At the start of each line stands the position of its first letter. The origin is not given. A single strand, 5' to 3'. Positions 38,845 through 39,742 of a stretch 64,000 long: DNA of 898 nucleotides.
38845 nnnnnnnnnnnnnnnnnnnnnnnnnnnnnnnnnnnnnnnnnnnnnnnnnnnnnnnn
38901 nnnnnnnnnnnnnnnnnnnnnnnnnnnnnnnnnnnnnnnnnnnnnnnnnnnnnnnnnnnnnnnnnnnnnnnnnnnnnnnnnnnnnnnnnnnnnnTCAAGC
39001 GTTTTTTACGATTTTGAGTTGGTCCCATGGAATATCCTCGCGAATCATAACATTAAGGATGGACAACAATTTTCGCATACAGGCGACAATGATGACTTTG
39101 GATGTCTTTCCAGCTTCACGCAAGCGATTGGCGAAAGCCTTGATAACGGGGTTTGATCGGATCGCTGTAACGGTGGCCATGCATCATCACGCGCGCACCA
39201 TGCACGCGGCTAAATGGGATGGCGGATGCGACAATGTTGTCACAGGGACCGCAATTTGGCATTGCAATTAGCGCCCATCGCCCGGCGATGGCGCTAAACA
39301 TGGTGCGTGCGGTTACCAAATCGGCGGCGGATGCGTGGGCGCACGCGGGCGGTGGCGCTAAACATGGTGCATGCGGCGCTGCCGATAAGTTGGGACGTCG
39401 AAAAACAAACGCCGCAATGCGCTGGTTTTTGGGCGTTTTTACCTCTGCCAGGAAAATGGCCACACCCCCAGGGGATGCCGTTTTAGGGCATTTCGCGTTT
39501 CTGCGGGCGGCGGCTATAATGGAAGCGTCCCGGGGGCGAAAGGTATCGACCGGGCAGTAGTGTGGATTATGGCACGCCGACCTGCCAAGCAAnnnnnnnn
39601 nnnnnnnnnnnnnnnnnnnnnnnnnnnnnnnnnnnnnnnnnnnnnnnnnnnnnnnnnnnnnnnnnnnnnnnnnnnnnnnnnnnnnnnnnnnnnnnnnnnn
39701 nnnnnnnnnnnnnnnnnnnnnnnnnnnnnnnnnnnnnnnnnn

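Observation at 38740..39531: Frameshifted IS110-family transposase remnant and 24-nt direct repeats wedged between a housekeeping gene and ssrA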

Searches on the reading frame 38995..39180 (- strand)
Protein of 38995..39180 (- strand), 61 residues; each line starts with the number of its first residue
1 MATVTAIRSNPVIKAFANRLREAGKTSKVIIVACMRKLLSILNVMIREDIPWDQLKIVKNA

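Call 4: search_protein_families(library=pfam, proteins=[window:38995-39180:-], max_evalue=1)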
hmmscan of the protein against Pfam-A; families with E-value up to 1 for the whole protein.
window:38995-39180:- (61 aa): 1 family
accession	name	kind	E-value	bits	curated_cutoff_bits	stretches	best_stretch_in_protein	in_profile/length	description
PF06414.18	Zeta_toxin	-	0.0065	16.4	22.3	1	5-48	102-144/199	Zeta toxin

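Call 7: search_protein_families(library=ncbifam, proteins=[window:38995-39180:-], max_evalue=10)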
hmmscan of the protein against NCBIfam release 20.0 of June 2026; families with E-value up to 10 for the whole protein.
window:38995-39180:- (61 aa): 1 family
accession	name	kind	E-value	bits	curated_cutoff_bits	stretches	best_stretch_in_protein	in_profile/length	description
NF033542.1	transpos_IS110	equivalog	1.2e-06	27.9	140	1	2-49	289-341/343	IS110 family RNA-guided transposase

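Call 13: search_dna_similar(query=window:38998-39180:-, collection=plasmids, mode=protein, max_evalue=0.001, max_rows=15)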
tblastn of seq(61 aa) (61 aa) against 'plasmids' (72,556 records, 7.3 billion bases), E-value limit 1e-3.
Records with a match: 1417; places in all: 1532; records where one place covers at least 80% of the query: 1308.
Best place of each record, by identity: 60-80% 89; <60% 1328.
By first word of the organism name: Klebsiella 638; Escherichia 393; Shigella 92; Enterobacter 36; Salmonella 36; Rhizobium 30; Sinorhizobium 19; Pantoea 13; Vibrio 12; Xanthomonas 10; and 66 more.
By predicted mobility (MOB-suite, as given by PLSDB): non-mobilizable 691; conjugative 537; mobilizable 189.
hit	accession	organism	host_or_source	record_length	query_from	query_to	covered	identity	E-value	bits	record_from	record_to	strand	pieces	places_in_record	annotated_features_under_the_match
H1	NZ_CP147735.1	Xenorhabdus sp. TH1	Steinernema sp. a AB-2023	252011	1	54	89%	68.5%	3e-16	77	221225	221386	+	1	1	IS110 family transposase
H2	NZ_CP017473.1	Enterobacter cloacae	Homo sapiens,mixed culture,stool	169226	1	53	87%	66.0%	1e-15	75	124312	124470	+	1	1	IS110 family transposase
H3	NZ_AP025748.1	Escherichia sp. HH091_1A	Bos taurus,feces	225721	1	54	89%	63.0%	1e-13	70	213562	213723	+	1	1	IS110 family transposase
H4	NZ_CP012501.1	Escherichia coli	Homo sapiens,bagged lettuce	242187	1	54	89%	63.0%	1e-13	70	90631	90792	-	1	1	IS110 family transposase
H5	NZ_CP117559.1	Escherichia albertii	Columba livia,whole organism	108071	1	52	85%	63.5%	2e-12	66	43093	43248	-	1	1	IS110 family transposase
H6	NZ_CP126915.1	Escherichia albertii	Homo sapiens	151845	1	52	85%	63.5%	2e-12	66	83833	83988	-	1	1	IS110 family transposase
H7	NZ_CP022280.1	Escherichia coli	Marmota,fecal sample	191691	1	54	89%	61.1%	1e-12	67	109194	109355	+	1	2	none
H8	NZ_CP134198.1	Paraburkholderia sp. FT54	single cell,Rhizosphere soil of Tomato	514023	1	53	87%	62.3%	2e-13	69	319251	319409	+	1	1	none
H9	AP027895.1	Escherichia coli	Homo sapiens,whole organism,feces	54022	1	53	87%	62.3%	2e-12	66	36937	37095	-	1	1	IS110 family transposase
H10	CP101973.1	Escherichia coli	Microbe organism,goat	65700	1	53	87%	62.3%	2e-12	66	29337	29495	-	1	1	IS110 family transposase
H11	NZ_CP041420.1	Escherichia coli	goat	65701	1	53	87%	62.3%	2e-12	66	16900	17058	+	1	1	IS110 family transposase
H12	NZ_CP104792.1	Escherichia coli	bacteria,swine faeces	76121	1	53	87%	62.3%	2e-12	66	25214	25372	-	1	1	IS110 family transposase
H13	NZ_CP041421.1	Escherichia coli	goat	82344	1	53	87%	62.3%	2e-12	66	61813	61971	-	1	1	IS110 family transposase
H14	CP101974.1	Escherichia coli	Microbe organism,goat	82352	1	53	87%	62.3%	2e-12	66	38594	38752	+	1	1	IS110 family transposase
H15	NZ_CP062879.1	Escherichia coli O157:H16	Sus scrofa domesticus,feces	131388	1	53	87%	62.3%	2e-12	66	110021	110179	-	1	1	IS110 family transposase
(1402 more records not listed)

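Call 14: find_homologous_proteins(query=window:38998-39180:-, max_evalue=0.001)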
Query seq(61 aa) (61 aa): 7 proteins with E <= 0.001 among 7 candidates.
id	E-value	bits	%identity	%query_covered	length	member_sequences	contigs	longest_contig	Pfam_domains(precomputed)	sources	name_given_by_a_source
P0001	1.4e-19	86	74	100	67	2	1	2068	-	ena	-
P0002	2.8e-18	82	70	98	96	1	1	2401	PF02371.23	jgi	jgi:transposase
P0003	3.7e-15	72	64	100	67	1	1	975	-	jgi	jgi:transposase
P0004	3.7e-12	63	66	87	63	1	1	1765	-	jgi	jgi:transposase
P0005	1.4e-11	61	60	93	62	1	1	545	-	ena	-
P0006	1.3e-10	58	62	87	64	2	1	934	-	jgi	jgi:transposase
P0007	9.7e-7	46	58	85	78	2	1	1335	-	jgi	jgi:transposase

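Call 16: find_encoding_contigs(protein=P0001, flank=5000)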
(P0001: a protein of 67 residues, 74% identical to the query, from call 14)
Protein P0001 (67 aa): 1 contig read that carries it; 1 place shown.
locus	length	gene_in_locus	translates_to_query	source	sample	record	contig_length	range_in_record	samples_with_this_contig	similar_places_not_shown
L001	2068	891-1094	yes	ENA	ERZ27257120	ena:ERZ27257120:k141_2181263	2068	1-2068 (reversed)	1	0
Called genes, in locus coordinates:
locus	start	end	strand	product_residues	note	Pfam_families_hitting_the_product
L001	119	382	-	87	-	-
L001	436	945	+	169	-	-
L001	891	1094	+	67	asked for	-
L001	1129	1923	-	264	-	PF11127:YgaP-like_TM, PF10604:Polyketide_cyc2 (weak), PF03364:Polyketide_cyc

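Call 17: find_encoding_contigs(protein=P0002, flank=5000)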
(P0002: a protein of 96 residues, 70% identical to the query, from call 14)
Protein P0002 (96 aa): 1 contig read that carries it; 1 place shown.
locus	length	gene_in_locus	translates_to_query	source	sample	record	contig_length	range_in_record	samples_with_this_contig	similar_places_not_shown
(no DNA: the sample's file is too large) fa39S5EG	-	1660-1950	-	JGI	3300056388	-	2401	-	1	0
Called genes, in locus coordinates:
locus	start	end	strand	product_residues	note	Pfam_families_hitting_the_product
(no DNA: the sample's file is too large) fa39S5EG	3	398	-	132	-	?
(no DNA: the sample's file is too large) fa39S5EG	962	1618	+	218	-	PF01548:DEDD_Tnp_IS110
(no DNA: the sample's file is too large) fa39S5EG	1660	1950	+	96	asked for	PF02371:Transposase_20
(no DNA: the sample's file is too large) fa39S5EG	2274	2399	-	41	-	?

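Call 37: get_annotated_region(hit=H1, flank=2000)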
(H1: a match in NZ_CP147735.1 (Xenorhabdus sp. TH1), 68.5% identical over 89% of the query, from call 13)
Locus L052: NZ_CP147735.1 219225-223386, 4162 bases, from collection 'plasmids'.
description: Xenorhabdus sp. TH1 plasmid unnamed1, complete sequence
organism: Xenorhabdus sp. TH1 (NCBI taxid 3130166)
taxonomy: Bacteria; Pseudomonadota; Gammaproteobacteria; Enterobacterales; Morganellaceae; Xenorhabdus; Xenorhabdus sp. TH1
host: -; source: Steinernema sp. a AB-2023; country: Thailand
typing (MOB-suite, as given by PLSDB): non-mobilizable
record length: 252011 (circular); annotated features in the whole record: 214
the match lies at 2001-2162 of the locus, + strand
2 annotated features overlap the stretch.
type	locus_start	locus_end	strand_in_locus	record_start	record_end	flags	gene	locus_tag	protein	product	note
CDS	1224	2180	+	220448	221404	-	-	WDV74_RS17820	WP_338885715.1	IS110 family transposase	-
CDS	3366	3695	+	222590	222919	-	-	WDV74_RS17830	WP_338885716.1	Tn3 family transposase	GO:0006313 - DNA transposition [Evidence IEA]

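Call 38: get_annotated_region(hit=H8, flank=2000)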
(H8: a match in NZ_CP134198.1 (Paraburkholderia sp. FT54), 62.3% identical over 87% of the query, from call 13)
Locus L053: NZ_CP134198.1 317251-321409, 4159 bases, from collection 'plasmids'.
description: Paraburkholderia sp. FT54 plasmid unnamed1, complete sequence
organism: Paraburkholderia sp. FT54 (NCBI taxid 3074437)
taxonomy: Bacteria; Pseudomonadota; Betaproteobacteria; Burkholderiales; Burkholderiaceae; Paraburkholderia; Paraburkholderia sp. FT54
host: -; source: single cell,Rhizosphere soil of Tomato; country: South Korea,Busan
typing (MOB-suite, as given by PLSDB): non-mobilizable; mating-pair formation MPF_T
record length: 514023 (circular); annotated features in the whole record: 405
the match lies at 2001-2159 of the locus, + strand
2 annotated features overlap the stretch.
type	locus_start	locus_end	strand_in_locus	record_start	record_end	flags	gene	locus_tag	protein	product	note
CDS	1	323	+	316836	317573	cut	-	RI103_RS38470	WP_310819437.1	hypothetical protein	-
CDS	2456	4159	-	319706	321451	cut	-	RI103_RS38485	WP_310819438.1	alkaline phosphatase family protein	-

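Call 40: find_encoding_contigs(protein=P0003, flank=3000, max_places=3)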
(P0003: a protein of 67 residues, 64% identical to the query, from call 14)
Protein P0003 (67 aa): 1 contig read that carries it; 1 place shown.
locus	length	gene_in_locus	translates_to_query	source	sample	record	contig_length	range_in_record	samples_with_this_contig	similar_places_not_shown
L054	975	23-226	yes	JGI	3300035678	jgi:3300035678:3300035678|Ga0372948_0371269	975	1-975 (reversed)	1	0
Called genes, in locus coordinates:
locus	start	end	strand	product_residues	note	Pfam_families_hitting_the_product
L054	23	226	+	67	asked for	-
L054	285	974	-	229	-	?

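Call 41: find_encoding_contigs(protein=P0004, flank=3000, max_places=3)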
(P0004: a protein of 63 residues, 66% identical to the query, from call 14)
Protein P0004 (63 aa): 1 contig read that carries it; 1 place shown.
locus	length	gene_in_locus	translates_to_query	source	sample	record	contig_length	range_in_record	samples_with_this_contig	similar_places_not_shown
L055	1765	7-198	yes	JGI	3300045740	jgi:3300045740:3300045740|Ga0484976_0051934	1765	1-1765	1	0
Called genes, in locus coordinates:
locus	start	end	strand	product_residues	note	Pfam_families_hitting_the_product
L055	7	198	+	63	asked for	-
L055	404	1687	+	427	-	-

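Call 42: find_encoding_contigs(protein=P0005, flank=3000, max_places=3)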
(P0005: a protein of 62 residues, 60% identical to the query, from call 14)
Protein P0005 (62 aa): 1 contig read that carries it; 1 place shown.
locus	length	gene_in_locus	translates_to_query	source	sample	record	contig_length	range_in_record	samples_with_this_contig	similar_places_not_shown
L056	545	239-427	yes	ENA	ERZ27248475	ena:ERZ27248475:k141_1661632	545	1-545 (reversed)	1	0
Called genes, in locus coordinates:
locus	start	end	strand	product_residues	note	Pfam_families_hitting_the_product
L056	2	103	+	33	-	?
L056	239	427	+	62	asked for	-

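Call 66: search_protein_families(library=pfam, proteins=[L052:1224-2177:+, P0002], max_evalue=0.001)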
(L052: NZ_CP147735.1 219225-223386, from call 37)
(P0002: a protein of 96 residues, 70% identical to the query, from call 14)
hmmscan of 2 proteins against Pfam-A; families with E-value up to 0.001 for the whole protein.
L052:1224-2177:+ (318 aa): 2 families
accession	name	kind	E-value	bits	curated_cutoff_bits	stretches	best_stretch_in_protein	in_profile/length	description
PF01548.23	DEDD_Tnp_IS110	-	1e-17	64.8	29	1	7-153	1-147/155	Transposase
PF02371.22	Transposase_20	-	7.2e-16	58.8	21.3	1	194-277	2-87/87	Transposase IS116/IS110/IS902 family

P0002 (96 aa): 1 family
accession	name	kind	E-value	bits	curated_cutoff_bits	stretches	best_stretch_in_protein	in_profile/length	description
PF02371.22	Transposase_20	-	2.6e-09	37.7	21.3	1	1-48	38-86/87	Transposase IS116/IS110/IS902 family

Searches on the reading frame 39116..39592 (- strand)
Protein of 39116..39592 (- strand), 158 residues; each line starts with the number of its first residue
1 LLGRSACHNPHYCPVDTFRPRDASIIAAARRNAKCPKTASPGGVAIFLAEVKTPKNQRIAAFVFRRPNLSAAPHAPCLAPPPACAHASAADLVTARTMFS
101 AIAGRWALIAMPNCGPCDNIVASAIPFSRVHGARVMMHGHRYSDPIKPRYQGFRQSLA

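Call 4: search_protein_families(library=pfam, proteins=[window:39116-39592:-], max_evalue=1)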
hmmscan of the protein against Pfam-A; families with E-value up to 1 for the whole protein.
window:39116-39592:- (158 aa): 2 families
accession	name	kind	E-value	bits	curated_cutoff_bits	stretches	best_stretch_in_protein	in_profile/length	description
PF04927.17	SMP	-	0.11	13.3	22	1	19-45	20-46/59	Seed maturation protein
PF09214.16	Prd1-P2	-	0.14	11.3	25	1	31-82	159-210/555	Bacteriophage Prd1, adsorption protein P2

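Call 7: search_protein_families(library=ncbifam, proteins=[window:39116-39592:-], max_evalue=10)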
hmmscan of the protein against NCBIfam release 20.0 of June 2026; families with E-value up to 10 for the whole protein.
window:39116-39592:- (158 aa): 0 families
